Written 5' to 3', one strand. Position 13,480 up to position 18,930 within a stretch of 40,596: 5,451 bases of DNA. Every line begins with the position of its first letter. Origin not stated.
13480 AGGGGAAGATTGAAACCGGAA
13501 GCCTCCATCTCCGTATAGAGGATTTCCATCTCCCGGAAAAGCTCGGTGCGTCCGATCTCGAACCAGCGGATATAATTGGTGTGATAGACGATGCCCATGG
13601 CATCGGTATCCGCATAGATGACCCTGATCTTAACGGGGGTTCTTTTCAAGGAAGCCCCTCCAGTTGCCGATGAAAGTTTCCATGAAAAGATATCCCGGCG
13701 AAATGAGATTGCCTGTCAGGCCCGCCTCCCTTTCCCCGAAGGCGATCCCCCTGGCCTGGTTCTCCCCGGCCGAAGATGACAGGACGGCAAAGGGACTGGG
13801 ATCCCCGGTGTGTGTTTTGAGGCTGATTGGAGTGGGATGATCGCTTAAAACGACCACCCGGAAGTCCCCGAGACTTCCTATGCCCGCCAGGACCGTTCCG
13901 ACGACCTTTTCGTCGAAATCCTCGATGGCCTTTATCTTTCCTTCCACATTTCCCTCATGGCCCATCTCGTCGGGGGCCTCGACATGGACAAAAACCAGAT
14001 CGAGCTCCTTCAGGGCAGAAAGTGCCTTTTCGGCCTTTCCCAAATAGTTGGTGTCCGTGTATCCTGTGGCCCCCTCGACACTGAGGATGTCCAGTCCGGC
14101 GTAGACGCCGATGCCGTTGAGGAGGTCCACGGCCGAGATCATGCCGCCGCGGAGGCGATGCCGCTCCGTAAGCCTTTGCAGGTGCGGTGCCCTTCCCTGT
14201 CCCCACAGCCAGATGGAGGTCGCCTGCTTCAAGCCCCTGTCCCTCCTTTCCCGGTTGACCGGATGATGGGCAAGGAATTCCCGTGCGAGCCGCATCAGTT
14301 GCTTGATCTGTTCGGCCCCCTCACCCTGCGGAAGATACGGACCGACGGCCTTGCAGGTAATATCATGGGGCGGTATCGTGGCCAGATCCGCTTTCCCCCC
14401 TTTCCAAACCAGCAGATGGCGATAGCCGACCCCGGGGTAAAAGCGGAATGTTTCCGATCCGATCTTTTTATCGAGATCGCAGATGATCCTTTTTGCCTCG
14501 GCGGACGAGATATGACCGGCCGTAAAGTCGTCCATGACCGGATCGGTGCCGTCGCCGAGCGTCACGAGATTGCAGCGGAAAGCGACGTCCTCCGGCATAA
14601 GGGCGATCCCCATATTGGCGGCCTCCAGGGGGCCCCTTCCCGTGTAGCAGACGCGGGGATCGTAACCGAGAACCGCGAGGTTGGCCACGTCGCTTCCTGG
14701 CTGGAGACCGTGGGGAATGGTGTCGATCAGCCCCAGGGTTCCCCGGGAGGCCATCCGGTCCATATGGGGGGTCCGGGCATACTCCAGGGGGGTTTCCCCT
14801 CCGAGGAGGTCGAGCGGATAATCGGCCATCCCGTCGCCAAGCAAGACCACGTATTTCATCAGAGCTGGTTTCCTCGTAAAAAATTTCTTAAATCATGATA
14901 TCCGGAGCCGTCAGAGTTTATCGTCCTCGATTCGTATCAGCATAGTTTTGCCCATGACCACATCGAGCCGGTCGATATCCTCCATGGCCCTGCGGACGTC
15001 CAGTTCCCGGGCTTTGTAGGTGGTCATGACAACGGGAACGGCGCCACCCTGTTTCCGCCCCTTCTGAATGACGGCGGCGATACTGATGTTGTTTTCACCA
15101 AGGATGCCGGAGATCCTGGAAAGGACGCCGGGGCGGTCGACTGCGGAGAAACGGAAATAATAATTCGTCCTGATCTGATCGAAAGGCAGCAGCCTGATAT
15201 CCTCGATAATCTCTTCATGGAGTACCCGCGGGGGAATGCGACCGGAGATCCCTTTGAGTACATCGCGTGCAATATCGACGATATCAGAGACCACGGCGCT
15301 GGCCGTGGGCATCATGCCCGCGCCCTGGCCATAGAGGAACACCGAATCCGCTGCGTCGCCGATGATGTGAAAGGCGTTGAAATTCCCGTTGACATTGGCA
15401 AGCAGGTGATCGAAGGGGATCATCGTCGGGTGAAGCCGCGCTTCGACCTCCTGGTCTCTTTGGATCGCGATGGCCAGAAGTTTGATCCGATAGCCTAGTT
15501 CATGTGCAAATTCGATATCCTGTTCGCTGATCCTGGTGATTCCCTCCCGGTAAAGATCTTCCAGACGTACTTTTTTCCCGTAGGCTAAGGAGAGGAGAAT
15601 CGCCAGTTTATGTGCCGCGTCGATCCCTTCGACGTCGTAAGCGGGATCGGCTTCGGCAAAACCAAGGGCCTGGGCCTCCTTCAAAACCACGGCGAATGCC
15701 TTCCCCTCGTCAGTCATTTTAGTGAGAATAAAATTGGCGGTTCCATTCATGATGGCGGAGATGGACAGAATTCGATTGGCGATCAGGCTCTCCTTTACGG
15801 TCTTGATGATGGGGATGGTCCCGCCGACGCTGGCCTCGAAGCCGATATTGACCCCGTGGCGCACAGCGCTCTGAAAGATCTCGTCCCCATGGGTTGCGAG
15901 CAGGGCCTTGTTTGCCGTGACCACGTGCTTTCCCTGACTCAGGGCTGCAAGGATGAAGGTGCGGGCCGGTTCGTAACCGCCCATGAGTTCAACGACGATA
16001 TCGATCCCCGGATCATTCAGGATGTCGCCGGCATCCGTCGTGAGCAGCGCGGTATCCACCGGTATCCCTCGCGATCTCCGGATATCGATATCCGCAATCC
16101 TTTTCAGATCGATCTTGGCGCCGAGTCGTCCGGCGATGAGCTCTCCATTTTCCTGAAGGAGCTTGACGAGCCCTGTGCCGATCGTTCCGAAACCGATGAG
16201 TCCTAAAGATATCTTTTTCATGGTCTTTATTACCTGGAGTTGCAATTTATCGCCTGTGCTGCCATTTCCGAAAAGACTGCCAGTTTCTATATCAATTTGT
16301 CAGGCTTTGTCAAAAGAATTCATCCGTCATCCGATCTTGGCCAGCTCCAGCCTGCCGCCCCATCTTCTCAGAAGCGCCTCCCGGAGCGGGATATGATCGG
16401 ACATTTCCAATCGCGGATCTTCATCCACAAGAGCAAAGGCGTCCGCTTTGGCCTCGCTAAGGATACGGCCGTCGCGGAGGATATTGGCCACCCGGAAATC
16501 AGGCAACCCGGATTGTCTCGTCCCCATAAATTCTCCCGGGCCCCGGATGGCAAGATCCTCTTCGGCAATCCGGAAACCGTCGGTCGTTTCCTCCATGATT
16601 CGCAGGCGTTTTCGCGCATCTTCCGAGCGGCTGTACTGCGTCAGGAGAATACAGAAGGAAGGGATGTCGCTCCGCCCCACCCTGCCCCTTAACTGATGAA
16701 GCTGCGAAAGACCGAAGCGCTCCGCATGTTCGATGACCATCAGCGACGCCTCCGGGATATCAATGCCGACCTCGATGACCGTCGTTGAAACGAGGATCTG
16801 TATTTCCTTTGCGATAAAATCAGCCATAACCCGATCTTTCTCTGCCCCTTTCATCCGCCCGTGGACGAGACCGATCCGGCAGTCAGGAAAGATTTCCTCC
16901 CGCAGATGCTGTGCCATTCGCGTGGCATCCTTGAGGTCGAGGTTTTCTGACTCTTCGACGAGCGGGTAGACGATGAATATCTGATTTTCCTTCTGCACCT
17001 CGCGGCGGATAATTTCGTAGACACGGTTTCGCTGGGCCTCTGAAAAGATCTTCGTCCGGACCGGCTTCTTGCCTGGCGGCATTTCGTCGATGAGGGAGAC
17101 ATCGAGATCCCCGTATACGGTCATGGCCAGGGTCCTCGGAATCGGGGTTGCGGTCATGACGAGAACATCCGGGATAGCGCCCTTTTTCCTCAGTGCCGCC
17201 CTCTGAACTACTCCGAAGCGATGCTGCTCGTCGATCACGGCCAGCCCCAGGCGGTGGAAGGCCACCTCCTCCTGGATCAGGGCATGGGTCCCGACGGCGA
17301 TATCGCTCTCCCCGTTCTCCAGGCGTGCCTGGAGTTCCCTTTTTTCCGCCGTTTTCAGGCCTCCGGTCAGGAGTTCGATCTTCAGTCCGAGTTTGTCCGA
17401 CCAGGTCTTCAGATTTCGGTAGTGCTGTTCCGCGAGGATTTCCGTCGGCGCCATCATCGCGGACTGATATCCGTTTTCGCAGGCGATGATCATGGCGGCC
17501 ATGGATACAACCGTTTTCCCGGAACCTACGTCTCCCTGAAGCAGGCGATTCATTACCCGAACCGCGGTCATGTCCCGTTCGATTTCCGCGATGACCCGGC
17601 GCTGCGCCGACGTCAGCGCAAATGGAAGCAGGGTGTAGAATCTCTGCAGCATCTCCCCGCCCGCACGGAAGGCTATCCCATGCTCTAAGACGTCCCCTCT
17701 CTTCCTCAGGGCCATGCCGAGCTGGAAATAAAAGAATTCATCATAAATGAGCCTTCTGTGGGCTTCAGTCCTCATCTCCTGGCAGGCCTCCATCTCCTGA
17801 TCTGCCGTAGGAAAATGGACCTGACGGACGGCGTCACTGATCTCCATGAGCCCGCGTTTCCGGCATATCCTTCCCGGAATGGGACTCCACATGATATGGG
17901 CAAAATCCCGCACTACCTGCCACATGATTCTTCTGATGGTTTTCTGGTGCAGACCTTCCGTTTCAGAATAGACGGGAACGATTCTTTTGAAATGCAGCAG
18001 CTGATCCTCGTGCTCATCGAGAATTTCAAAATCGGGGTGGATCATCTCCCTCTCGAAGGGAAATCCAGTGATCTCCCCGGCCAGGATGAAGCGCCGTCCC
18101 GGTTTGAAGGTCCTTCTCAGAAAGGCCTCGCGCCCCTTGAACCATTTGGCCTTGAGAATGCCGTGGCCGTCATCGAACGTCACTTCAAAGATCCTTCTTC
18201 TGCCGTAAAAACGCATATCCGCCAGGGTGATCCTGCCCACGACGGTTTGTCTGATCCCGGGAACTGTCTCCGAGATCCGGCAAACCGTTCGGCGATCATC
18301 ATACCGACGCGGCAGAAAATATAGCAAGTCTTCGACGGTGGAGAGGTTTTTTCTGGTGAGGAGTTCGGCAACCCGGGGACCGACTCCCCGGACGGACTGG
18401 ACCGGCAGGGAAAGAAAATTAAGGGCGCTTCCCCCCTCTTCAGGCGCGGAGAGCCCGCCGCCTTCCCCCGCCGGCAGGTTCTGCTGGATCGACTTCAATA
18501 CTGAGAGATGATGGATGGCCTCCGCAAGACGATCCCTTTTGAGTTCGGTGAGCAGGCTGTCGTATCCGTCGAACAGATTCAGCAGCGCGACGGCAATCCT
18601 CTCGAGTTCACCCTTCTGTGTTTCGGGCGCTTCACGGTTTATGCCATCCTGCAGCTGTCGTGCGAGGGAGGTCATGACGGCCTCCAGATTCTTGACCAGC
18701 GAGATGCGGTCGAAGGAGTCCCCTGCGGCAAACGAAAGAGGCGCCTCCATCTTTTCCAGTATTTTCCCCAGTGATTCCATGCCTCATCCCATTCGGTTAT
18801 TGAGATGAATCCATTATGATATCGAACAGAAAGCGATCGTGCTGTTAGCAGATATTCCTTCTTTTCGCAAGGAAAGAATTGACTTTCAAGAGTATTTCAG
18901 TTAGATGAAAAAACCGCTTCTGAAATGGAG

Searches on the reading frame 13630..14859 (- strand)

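Call 16: search_protein_families(library=pfam, proteins=[window:13630-14859:-])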
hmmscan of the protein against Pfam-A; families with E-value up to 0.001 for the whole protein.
window:13630-14859:- (409 aa): 3 families
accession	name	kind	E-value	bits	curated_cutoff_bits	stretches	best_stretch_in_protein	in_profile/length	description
PF10143.14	PhosphMutase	-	7.3e-59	198.9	21.5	1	37-202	1-170/170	2,3-bisphosphoglycerate-independent phosphoglycerate mutase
PF01676.23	Metalloenzyme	-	4.1e-41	141.6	24.3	1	1-365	1-226/252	Metalloenzyme superfamily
PF01663.27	Phosphodiest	-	0.00088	19.4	23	0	271-341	147-219/342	Type I phosphodiesterase / nucleotide pyrophosphatase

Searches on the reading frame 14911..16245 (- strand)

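Call 16: search_protein_families(library=pfam, proteins=[window:14911-16245:-])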
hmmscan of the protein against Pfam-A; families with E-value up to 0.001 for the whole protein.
window:14911-16245:- (444 aa): 4 families
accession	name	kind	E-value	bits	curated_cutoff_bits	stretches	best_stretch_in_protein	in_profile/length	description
PF00742.24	Homoserine_dh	-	8.2e-65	218.3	22.9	1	145-323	1-173/173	Homoserine dehydrogenase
PF03447.22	NAD_binding_3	-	3.7e-19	70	24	1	18-137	1-116/116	Homoserine dehydrogenase, NAD binding domain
PF01842.31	ACT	-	2.6e-11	43.5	27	1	363-427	2-64/66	ACT domain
PF22629.2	ACT_AHAS_ss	-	0.00045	20.8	27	0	370-430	7-65/67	AHAS small subunit-like ACT domain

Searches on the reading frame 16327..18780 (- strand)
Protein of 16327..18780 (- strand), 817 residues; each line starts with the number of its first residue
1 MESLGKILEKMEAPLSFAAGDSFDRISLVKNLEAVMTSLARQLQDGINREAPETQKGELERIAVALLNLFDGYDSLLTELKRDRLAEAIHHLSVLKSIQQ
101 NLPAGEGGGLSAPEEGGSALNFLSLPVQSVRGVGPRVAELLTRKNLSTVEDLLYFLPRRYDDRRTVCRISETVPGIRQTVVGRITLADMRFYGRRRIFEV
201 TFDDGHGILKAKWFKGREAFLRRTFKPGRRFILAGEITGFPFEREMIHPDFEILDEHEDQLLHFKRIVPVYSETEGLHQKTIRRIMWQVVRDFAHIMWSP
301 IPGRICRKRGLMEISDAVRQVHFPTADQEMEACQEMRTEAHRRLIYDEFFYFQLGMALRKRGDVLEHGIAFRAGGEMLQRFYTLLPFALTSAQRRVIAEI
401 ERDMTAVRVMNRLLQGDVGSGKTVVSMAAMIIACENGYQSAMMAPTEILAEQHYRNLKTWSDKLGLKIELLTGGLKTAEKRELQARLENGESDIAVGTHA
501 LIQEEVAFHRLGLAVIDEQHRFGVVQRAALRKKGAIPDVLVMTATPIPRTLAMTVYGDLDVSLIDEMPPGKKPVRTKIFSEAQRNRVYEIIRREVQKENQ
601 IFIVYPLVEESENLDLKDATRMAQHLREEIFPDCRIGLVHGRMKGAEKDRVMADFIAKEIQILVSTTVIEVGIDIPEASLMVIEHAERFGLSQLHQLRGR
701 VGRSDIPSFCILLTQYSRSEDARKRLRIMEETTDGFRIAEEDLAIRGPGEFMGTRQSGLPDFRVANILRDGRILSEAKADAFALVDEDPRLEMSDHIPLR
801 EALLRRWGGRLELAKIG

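Call 16: search_protein_families(library=pfam, proteins=[window:16327-18780:-])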
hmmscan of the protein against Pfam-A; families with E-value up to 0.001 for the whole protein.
window:16327-18780:- (817 aa): 7 families
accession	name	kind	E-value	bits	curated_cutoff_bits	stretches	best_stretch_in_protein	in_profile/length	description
PF17191.10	RecG_wedge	-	1.6e-24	86.7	23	1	128-288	3-157/162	RecG wedge domain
PF00270.35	DEAD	-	1.9e-24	86.7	26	1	390-552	1-165/167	DEAD/DEAH box helicase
PF00271.37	Helicase_C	-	4.8e-22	78.7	23.5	1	586-704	5-109/110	Helicase conserved C-terminal domain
PF19833.4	RecG_dom3_C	-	1.2e-16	60.9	26.8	1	732-799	1-69/87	ATP-dependent DNA helicase RecG, domain 3, C-terminal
PF04851.21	ResIII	-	2.8e-09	37.5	22.5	1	388-546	3-162/164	Type III restriction enzyme, res subunit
PF01336.31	tRNA_anti-codon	-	9.8e-07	29.1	27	1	179-254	2-75/75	OB-fold nucleic acid binding domain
PF22590.2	Cas3-like_C_2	-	6.2e-06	26.9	27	1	617-704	13-104/106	CRISPR-associated nuclease/helicase Cas3, C-terminal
